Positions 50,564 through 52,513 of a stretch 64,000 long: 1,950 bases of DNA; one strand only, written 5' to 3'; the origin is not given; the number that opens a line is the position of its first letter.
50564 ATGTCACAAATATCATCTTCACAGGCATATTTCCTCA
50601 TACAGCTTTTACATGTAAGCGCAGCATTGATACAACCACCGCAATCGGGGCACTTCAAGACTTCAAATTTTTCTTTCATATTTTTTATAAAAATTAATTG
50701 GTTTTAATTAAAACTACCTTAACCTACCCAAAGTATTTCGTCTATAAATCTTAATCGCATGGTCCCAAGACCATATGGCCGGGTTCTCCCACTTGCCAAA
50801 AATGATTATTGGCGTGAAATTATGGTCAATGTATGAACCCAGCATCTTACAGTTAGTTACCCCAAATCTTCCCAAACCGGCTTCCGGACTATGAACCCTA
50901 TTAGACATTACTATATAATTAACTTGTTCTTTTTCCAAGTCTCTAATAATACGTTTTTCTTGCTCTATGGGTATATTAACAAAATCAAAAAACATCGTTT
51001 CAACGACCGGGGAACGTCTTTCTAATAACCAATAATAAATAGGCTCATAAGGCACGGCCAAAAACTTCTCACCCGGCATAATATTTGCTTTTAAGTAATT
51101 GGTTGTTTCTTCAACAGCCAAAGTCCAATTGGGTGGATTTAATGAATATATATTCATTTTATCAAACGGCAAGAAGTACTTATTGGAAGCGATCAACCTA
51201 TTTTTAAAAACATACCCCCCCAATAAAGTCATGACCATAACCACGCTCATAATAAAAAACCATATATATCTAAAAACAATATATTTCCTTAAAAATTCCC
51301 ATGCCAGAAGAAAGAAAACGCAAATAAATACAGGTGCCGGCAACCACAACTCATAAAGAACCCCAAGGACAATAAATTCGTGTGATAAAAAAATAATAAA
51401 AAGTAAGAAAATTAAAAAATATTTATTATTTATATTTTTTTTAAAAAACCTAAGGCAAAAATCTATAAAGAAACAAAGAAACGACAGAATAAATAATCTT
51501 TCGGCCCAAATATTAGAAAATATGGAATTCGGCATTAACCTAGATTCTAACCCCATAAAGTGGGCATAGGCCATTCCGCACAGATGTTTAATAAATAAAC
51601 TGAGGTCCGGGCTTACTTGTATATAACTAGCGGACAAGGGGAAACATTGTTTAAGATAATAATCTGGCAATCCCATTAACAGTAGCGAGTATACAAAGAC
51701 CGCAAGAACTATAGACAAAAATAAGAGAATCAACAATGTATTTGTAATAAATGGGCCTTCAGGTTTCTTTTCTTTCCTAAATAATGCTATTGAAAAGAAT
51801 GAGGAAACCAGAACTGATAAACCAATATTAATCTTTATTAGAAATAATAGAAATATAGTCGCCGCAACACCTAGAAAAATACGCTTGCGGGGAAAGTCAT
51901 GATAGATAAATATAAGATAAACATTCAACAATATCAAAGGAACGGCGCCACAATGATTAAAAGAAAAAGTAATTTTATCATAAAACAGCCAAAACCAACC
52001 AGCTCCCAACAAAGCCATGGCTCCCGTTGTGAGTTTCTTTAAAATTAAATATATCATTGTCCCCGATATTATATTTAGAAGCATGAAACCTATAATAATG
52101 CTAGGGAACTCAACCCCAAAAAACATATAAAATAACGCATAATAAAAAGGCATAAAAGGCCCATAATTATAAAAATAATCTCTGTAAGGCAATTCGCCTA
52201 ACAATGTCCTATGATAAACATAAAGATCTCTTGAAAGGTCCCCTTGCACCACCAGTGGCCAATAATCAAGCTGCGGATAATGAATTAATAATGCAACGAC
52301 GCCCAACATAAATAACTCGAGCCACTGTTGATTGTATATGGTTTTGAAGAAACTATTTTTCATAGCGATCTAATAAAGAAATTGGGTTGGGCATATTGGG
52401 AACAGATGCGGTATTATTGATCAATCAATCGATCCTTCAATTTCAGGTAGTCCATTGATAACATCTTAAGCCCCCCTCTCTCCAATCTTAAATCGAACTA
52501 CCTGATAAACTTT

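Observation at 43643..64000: GT-C-dense glycan island with a polyprenyl-phosphate GT2 but no recognisable Wzx/Wzy/ABC or initiating transferase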

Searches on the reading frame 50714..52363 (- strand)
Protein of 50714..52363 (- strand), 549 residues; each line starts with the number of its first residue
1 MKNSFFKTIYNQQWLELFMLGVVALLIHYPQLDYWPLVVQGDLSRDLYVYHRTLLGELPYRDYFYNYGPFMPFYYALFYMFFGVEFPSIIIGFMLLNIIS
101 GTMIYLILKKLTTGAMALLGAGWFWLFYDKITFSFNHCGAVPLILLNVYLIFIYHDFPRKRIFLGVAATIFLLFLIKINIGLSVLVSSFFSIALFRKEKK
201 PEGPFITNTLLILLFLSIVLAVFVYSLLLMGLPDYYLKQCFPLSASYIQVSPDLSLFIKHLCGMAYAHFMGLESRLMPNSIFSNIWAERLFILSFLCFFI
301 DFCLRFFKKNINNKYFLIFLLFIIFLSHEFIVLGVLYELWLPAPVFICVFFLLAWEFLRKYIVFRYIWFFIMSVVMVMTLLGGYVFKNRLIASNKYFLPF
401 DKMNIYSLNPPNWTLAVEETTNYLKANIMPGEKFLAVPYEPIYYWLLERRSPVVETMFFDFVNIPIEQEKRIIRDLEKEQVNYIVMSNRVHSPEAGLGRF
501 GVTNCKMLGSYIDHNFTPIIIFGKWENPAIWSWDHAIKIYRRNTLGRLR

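Call 5: search_protein_families(library=pfam, proteins=[window:50714-52363:-], max_evalue=0.01)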
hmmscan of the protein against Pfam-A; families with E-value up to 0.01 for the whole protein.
window:50714-52363:- (549 aa): 1 family
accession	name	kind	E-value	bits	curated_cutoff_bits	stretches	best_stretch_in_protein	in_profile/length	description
PF13231.12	PMT_2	-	0.0019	18.9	26.1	1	68-217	3-155/160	Dolichyl-phosphate-mannose-protein mannosyltransferase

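Call 8: search_protein_families(library=ncbifam, proteins=[window:50714-52363:-], max_evalue=0.01)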
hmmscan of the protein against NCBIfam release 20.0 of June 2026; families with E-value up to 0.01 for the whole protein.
window:50714-52363:- (549 aa): 0 families

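Call 11: find_homologous_proteins(query=window:50714-52363:-)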
Query window:50714-52363:- (549 aa): 6 proteins with E <= 0.001 among 8000 candidates.
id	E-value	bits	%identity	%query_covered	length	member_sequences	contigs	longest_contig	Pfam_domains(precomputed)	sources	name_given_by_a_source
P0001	0.0e+0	1193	100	97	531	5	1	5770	-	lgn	-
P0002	1.0e-188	647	55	98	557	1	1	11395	-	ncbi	-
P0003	1.3e-169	584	52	95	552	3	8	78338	-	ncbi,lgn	-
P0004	2.2e-155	537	52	92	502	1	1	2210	-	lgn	-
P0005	9.5e-93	330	37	95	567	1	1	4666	-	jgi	jgi:hypothetical protein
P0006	6.7e-76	275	30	95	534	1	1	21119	-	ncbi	ncbi:MAG: hypothetical protein V2A70_07490 [Candidatus Omnitrophota bacterium]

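Call 16: search_solved_structures(query=A1, max_evalue=10, show_alignments=2)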
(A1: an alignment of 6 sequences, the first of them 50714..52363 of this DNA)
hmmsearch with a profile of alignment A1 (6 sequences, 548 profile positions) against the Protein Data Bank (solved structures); distinct sequences matched with E-value up to 10: 6.
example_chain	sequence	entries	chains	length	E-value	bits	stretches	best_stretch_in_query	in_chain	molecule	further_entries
4br9_A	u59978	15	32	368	0.16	14.1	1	35-86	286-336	ECTONUCLEOSIDE TRIPHOSPHATE DIPHOSPHOHYDROLASE I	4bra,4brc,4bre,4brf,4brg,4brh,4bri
4brd_A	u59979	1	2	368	0.16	14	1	35-86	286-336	ECTONUCLEOSIDE TRIPHOSPHATE DIPHOSPHOHYDROLASE I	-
4brk_A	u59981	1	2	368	0.18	13.9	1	35-86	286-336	ECTONUCLEOSIDE TRIPHOSPHATE DIPHOSPHOHYDROLASE I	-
3aap_A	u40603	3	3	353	0.22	13.6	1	35-86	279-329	Ectonucleoside triphosphate diphosphohydrolase I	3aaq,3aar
4br4_A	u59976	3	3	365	0.23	13.5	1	35-86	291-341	ECTONUCLEOSIDE TRIPHOSPHATE DIPHOSPHOHYDROLASE I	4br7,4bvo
9lqp_B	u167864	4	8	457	1.2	11.1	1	380-451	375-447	Early growth response protein 1,V(D)J recombination-activating protein 2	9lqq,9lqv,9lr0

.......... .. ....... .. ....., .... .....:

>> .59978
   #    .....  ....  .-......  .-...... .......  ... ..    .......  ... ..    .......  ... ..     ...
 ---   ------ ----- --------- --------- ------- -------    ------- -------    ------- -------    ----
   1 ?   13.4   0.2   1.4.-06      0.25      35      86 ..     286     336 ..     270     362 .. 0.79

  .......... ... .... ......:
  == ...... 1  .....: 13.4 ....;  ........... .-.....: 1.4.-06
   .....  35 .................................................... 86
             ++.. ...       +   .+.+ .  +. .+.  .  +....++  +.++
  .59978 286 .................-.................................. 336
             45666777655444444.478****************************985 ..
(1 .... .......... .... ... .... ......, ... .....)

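Call 18: find_related_loci(query=A1, collection=genome_contigs, flank=10000)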
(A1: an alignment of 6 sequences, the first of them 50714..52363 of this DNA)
Query A1 (549 aa) in genome_contigs; peptide patterns used: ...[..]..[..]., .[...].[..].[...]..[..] (x = any residue, [..] = any of these).
165 stretches matched a pattern; 136 encode a relative of the query (tblastn E <= 1e-3); the best 80 are kept; 79 distinct loci.
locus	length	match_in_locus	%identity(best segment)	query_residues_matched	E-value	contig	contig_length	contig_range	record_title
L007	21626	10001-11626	37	13-544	1e-106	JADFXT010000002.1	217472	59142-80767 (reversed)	MAG: Candidatus Omnitrophota bacterium isolate nDJH15bin6 nDJH15_bin6_NODE_2_length_217472_cov_5.860379, whole genome sh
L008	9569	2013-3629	36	19-548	5e-92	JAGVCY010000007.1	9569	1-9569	MAG: Candidatus Omnitrophota bacterium isolate WC_9 c_000000107879, whole genome shotgun sequence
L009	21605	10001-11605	35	4-542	4e-89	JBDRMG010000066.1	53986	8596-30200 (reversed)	MAG: Candidatus Omnitrophota bacterium isolate MEGAHIT-group-1.82 k141_8808329, whole genome shotgun sequence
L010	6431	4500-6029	35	25-543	2e-88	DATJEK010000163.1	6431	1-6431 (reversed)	MAG TPA_asm: Candidatus Eisenbacteria bacterium isolate SMAG_U15431 k141_12735678, whole genome shotgun sequence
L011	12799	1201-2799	36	6-543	1e-87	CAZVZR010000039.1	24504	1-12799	MAG TPA_asm: uncultured Planctomycetales bacterium isolate SRP193066_co2_435 genome assembly, contig: NODE_1066_length_2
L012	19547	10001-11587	35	11-544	2e-87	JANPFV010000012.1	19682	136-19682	MAG: Candidatus Omnitrophota bacterium isolate VAR_69_metabat_93 VAR_69_k141_1655272, whole genome shotgun sequence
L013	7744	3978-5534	35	22-545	3e-87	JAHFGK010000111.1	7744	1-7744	MAG: Candidatus Omnitrophota bacterium isolate nzgw313 NODE_16306_length_7745_cov_2.769937, whole genome shotgun sequenc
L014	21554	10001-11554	34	17-542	4e-87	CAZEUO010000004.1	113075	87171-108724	MAG TPA_asm: uncultured Planctomycetales bacterium isolate SRP178908_co1_326 genome assembly, contig: NODE_65_length_113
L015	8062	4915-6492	34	12-542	3e-86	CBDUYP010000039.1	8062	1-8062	MAG TPA_asm: uncultured bacterium isolate SRR22302374_binner13_Refined_60 genome assembly, contig: ERZ26661914.7112, who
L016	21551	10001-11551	34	22-543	7e-85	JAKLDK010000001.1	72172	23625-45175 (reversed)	MAG: Candidatus Omnitrophota bacterium isolate RA.bin108 RA.bin108_1, whole genome shotgun sequence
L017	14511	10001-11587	35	24-543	6e-83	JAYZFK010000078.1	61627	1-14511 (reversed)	MAG: Myxococcota bacterium isolate XB_MAG164 DB_MAG164_0078, whole genome shotgun sequence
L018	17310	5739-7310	32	15-542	2e-82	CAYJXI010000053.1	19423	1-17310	MAG TPA_asm: uncultured Planctomycetales bacterium isolate ERP125453_co1_481 genome assembly, contig: NODE_2778_length_1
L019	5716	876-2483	33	17-543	9e-82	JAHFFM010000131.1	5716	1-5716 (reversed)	MAG: Candidatus Omnitrophota bacterium isolate nzgw292 NODE_30294_length_5717_cov_3.673517, whole genome shotgun sequenc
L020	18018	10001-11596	32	8-544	1e-80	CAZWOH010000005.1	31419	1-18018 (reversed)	MAG TPA_asm: uncultured Planctomycetales bacterium isolate binchicken_co346_31 genome assembly, contig: NODE_248_length_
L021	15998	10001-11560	33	18-542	1e-80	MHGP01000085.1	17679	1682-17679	MAG: Omnitrophica WOR_2 bacterium RIFCSPHIGHO2_02_FULL_48_11 rifcsphigho2_02_scaffold_8036, whole genome shotgun sequenc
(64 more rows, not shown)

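Call 24: search_protein_representatives(alignment_id=A1)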
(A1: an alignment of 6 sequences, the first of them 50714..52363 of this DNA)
Query: 6 sequences, 548 profile positions. Proteins with E-value up to 0.001 (for the whole library): 2718; up to 1e-10: 746; up to 1e-30: 331. The best 150 are listed.
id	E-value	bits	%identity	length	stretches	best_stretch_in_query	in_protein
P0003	4.0e-259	877.5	-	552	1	4-547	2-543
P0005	1.4e-235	799.8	-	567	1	3-545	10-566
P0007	2.7e-167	574.4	-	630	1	13-543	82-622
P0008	2.6e-165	567.9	-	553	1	8-542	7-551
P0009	4.5e-162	557.2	-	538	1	9-543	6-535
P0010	4.2e-158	544.1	-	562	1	11-545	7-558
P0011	6.4e-154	530.3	-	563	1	14-544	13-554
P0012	1.6e-153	529.0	-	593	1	9-544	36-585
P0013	9.2e-149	513.3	-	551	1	9-545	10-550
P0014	2.2e-148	512.0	-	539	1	8-543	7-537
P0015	1.5e-147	509.3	-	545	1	10-544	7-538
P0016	7.1e-147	507.0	-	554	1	5-543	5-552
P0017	7.7e-147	506.9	-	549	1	15-543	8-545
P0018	2.3e-146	505.4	-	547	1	8-544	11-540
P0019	1.1e-145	503.1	-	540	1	6-544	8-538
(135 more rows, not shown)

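Call 27: search_solved_structures(query=A2, max_evalue=10, show_alignments=1)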
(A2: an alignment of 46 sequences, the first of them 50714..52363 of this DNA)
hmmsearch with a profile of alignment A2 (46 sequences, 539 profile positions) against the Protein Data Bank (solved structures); distinct sequences matched with E-value up to 10: 6.
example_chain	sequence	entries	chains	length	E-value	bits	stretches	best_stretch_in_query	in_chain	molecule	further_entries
3aap_A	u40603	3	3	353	0.26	13.3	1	30-83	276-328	Ectonucleoside triphosphate diphosphohydrolase I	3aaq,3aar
4br9_A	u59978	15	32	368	0.27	13.3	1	30-83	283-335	ECTONUCLEOSIDE TRIPHOSPHATE DIPHOSPHOHYDROLASE I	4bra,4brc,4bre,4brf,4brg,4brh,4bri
4brd_A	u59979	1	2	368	0.28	13.3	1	30-83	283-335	ECTONUCLEOSIDE TRIPHOSPHATE DIPHOSPHOHYDROLASE I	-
4br4_A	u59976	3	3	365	0.28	13.3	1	30-83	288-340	ECTONUCLEOSIDE TRIPHOSPHATE DIPHOSPHOHYDROLASE I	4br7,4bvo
4brk_A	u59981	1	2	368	0.34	13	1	30-83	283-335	ECTONUCLEOSIDE TRIPHOSPHATE DIPHOSPHOHYDROLASE I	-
9lqp_B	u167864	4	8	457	1.9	10.6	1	390-444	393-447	Early growth response protein 1,V(D)J recombination-activating protein 2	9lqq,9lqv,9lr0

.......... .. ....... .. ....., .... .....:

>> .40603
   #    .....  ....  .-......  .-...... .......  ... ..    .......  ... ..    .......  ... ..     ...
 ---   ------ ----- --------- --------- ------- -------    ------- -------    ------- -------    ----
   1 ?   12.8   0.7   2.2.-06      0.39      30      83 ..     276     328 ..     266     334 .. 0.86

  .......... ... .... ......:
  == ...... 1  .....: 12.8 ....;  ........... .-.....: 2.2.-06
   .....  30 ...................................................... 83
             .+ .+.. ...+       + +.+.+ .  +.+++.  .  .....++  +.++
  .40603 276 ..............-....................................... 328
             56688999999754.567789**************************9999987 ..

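Call 28: search_protein_families(library=pfam, alignment_id=A2, max_evalue=0.01)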
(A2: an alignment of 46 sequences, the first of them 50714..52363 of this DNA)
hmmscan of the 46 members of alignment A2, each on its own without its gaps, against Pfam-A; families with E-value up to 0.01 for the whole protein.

A. member 1, window:50714-52363:- (549 aa): 1 family
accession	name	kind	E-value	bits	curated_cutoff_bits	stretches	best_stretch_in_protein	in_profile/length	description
PF13231.12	PMT_2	-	0.0019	18.9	26.1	1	68-217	3-155/160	Dolichyl-phosphate-mannose-protein mannosyltransferase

B. families by the number of members that match (of 46 scanned): 4 families
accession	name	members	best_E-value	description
PF13231.12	PMT_2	13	1.4e-09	Dolichyl-phosphate-mannose-protein mannosyltransferase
PF06197.19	DUF998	1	0.00039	Protein of unknown function (DUF998)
PF05767.17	Pox_A14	1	0.0062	Poxvirus virion envelope protein A14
PF17259.7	DUF5325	1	0.0097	Family of unknown function (DUF5325)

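Call 30: predict_structure(alignment_id=A1)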
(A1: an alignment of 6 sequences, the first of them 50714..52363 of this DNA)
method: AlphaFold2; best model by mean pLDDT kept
length: 549 residues; sequences in the alignment: 6
mean_pLDDT: 57.4   pTM: 0.56
mean pLDDT of the five models: 57.4, 51.0, 49.1, 48.4, 47.2
residues with pLDDT >= 90: 24; 70-90: 125; 50-70: 160; < 50: 240
segments of 3 or more residues with pLDDT < 50: 1-10, 27-37, 60-66, 68-70, 76-88, 112-138, 232-301, 309-311, 327-359, 370-410, 460-462, 493-497, 531-533, 546-549
pLDDT, mean of each block of 10 residues (from residue 1): 42 58 51 47 61 62 47 49 48 57 58 41 35 39 73 80 86 70 74 69 60 77 64 43 35 40 37 32 35 46 51 60 53 34 40 46 53 43 39 37 36 74 87 78 78 67 67 89 84 51 75 92 73 71 62
secondary structure, 60 per line:
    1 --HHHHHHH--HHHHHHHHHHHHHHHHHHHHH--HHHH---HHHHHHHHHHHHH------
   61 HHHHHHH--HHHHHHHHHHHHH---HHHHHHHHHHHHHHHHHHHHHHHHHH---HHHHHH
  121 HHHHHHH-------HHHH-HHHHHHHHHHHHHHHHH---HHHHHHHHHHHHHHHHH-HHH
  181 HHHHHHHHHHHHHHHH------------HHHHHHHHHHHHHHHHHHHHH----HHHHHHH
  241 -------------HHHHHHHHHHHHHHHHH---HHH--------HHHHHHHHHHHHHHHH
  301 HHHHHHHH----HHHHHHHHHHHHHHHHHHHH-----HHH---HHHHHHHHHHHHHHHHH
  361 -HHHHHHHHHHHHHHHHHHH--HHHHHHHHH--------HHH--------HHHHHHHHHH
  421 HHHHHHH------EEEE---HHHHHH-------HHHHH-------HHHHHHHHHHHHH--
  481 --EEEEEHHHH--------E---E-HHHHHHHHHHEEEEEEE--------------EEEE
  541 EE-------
elements in order: H3-9 H12-32 H35-38 H42-54 H61-67 H70-82 H86-111 H115-127 H135-138 H140-156 H160-176 H178-196 H209-229 H234-240 H254-270 H285-308 H313-332 H344-360 H362-380 H383-391 H411-427 E434-437 H441-446 H454-458 H466-478 E483-487 H488-491 H506-515 E516-522 E537-542

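Call 43: find_encoding_contigs(protein=P0003, flank=10000, max_places=4)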
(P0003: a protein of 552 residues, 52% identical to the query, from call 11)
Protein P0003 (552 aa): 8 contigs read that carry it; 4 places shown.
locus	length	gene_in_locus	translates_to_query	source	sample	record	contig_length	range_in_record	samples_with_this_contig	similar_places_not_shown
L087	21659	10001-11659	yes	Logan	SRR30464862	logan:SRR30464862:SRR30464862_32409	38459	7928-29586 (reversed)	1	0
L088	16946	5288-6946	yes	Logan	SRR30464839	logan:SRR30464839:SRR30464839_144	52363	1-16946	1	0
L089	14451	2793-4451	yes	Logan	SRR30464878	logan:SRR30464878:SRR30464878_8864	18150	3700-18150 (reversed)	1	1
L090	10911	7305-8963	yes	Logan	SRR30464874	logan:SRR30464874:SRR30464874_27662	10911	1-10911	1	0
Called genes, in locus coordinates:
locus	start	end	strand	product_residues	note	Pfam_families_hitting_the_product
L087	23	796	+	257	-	PF08889:WbqC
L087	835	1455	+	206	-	PF05175:MTS (weak), PF13489:Methyltransf_23, PF13847:Methyltransf_31, PF08241:Methyltransf_11, PF08242:Methyltransf_12, PF13649:Methyltransf_25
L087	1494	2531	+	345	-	PF01073:3Beta_HSD, PF01370:Epimerase, PF02719:Polysacc_synt_2, PF04321:RmlD_sub_bind, PF07993:NAD_binding_4, PF16363:GDP_Man_Dehyd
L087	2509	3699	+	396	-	PF01041:DegT_DnrJ_EryC1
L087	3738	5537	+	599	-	-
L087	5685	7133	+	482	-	PF02310:B12-binding, PF04055:Radical_SAM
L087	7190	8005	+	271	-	PF01209:Ubie_methyltran, PF05175:MTS, PF13489:Methyltransf_23, PF06325:PrmA (weak), PF13649:Methyltransf_25, PF13847:Methyltransf_31, PF08241:Methyltransf_11, PF08242:Methyltransf_12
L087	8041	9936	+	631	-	PF13522:GATase_6, PF13537:GATase_7, PF00733:Asn_synthase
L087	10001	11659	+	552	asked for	-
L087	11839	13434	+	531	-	-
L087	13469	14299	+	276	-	PF13489:Methyltransf_23, PF08241:Methyltransf_11, PF08242:Methyltransf_12 (weak), PF13649:Methyltransf_25, PF13847:Methyltransf_31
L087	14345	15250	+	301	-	PF00535:Glycos_transf_2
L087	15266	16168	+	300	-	-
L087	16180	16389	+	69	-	-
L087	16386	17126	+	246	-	PF05050:Methyltransf_21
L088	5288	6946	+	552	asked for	-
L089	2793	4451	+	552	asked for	-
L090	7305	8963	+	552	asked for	-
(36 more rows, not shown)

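Call 44: predict_structure(alignment_id=A2)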
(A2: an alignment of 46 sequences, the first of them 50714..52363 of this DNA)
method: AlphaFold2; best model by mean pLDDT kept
length: 549 residues; sequences in the alignment: 46
mean_pLDDT: 88.5   pTM: 0.90
mean pLDDT of the five models: 88.5, 88.4, 88.0, 87.7, 87.6
residues with pLDDT >= 90: 381; 70-90: 107; 50-70: 46; < 50: 15
segments of 3 or more residues with pLDDT < 50: 1-6, 278-282
pLDDT, mean of each block of 10 residues (from residue 1): 50 90 95 91 95 98 95 98 97 96 97 96 89 81 98 91 94 96 95 82 62 86 97 93 75 78 73 51 60 73 66 86 94 82 93 91 94 91 91 92 93 95 97 97 97 96 96 98 97 90 97 98 94 93 71
secondary structure, 60 per line:
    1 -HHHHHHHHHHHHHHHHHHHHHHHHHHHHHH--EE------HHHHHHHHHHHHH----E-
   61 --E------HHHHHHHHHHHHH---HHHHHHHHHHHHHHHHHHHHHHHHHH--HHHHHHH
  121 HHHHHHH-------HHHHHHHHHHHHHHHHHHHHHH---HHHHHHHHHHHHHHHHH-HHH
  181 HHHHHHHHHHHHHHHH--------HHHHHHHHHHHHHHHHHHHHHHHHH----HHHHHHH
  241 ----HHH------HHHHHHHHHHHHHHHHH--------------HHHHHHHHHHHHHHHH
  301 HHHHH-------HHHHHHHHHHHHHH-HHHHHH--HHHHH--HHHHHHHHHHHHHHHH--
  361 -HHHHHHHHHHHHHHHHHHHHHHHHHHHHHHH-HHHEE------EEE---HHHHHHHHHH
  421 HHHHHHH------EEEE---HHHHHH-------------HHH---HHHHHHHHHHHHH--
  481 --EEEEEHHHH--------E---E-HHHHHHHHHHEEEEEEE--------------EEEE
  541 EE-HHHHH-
elements in order: H2-31 H42-54 H70-82 H86-111 H114-127 H135-156 H160-176 H178-196 H205-229 H234-240 H254-270 H285-305 H313-326 H328-333 H336-340 H343-358 H362-392 E405-407 H411-427 E434-437 H441-446 H466-478 E483-487 H488-491 H506-515 E516-522 E537-542 H544-548

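Call 49: fold_search(model_id=the predicted structure, library=pdb)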
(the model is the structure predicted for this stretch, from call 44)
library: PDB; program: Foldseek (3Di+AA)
matches with E <= 10: 190; with E <= 0.001: 19
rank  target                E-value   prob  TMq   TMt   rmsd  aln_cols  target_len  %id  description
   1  8age_A                1.8e-07  1.00  0.53  0.47  12.5       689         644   12  Structure of yeast oligosaccharylransferase complex with acceptor peptide bound (released 2022-12-07)
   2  3waj                  2.7e-07  1.00  0.45  0.33  14.9       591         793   13  Crystal structure of the Archaeoglobus fulgidus oligosaccharyltransferase (O29867_ARCFU) complex with Zn and sulfate (released 2013-10-30)
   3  7oci_F                4.1e-07  1.00  0.56  0.49  13.1       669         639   12  Cryo-EM structure of yeast Ost6p containing oligosaccharyltransferase complex (released 2022-02-16)
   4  6c26_A                4.1e-07  1.00  0.52  0.46  14.5       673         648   11  The Cryo-EM structure of a eukaryotic oligosaccharyl transferase complex (released 2018-01-31)
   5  7zli_A                4.1e-07  1.00  0.53  0.45  12.3       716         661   11  Cryo-EM structure of C-mannosyltransferase CeDPY19, in complex with Dol25-P-Man and bound to CMT2-Fab and anti-Fab nan (released 2023-01-11)
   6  8b6l_I                6.3e-07  1.00  0.43  0.36  16.6       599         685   14  Subtomogram average of the human Sec61-TRAP-OSTA-translocon (released 2022-12-07)
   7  6ftg_5                8.0e-07  1.00  0.52  0.46  15.2       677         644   11  Subtomogram average of OST-containing ribosome-translocon complexes from canine rough microsomal membranes (released 2018-03-21)
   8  8agb_A                1.2e-06  1.00  0.50  0.44  13.4       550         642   12  Structure of yeast oligosaccharylransferase complex with lipid-linked oligosaccharide bound (released 2022-12-07)
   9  9n9j_I                1.3e-06  1.00  0.45  0.37  16.3       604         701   13  Structure of a GRP94 folding intermediate engaged with a CCDC134- and FKBP11-bound secretory translocon (released 2025-11-19)
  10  5f15                  1.5e-06  1.00  0.54  0.55   9.6       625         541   11  Crystal Structure of ArnT from Cupriavidus metallidurans bound to Undecaprenyl phosphate (released 2016-02-17)
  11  8agc_A                1.9e-06  1.00  0.53  0.44  14.2       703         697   12  Structure of yeast oligosaccharylransferase complex with lipid-linked oligosaccharide and non-acceptor peptide bound (released 2022-12-07)
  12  6ezn_F                2.4e-06  1.00  0.51  0.45  14.2       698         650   11  Cryo-EM structure of the yeast oligosaccharyltransferase (OST) complex (released 2018-01-17)
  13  6s7t_A                2.7e-06  1.00  0.53  0.43  14.4       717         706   10  Cryo-EM structure of human oligosaccharyltransferase complex OST-B (released 2019-12-18)
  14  5ezm                  3.8e-06  1.00  0.54  0.55   9.9       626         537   10  Crystal Structure of ArnT from Cupriavidus metallidurans in the apo state (released 2016-02-17)
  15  6s7o_A                4.0e-06  1.00  0.47  0.41  11.8       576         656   13  Cryo-EM structure of human oligosaccharyltransferase complex OST-A (released 2019-12-18)
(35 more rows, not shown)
